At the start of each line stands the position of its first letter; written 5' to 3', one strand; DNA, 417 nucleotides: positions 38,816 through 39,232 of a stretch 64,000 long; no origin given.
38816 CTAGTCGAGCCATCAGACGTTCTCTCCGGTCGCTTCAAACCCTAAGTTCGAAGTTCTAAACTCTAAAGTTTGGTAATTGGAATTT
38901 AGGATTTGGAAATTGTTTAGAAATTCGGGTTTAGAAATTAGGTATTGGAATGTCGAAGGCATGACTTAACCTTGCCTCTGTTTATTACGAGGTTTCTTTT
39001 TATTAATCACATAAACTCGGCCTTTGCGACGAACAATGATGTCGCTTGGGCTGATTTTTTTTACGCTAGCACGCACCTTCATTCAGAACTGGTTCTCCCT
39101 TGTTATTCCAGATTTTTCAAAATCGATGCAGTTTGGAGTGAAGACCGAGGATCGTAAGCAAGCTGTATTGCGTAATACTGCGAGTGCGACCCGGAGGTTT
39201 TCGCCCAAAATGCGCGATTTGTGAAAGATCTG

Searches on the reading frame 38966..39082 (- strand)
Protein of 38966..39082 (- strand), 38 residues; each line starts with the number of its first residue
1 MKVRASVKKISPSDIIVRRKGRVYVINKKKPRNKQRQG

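Call 87: find_encoding_contigs(protein=window:38966-39082:-, flank=10000, max_places=10)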
Protein window:38966-39082:- (38 aa): 9 contigs read that carry it; 4 places shown.
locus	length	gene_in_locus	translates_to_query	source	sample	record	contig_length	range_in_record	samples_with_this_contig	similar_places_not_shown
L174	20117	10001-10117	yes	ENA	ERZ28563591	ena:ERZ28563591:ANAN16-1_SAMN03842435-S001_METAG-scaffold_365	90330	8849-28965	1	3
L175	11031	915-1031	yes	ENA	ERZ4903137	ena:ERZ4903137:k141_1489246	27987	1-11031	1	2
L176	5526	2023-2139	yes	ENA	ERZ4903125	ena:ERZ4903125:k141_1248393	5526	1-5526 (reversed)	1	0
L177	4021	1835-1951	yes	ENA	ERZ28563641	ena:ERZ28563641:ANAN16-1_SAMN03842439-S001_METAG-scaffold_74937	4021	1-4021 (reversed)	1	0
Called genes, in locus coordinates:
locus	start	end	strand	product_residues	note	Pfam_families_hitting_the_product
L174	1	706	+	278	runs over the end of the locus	PF00181:Ribosomal_L2_N, PF03947:Ribosomal_L2_C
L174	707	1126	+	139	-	PF00203:Ribosomal_S19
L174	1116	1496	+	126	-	PF00237:Ribosomal_L22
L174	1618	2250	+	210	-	PF07650:KH_2, PF00189:Ribosomal_S3_C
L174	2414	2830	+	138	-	PF00252:Ribosomal_L16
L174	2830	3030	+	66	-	PF00831:Ribosomal_L29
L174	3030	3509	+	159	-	PF00366:Ribosomal_S17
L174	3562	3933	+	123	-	PF00238:Ribosomal_L14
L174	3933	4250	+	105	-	PF00467:KOW, PF17136:ribosomal_L24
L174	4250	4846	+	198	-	PF00281:Ribosomal_L5, PF00673:Ribosomal_L5_C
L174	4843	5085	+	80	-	-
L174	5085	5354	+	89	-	PF00253:Ribosomal_S14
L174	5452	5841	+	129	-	PF00410:Ribosomal_S8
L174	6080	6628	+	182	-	PF00347:Ribosomal_L6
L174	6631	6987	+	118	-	PF00861:Ribosomal_L18p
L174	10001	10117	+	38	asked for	PF00444:Ribosomal_L36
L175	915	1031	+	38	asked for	PF00444:Ribosomal_L36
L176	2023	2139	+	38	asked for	PF00444:Ribosomal_L36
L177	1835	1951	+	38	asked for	PF00444:Ribosomal_L36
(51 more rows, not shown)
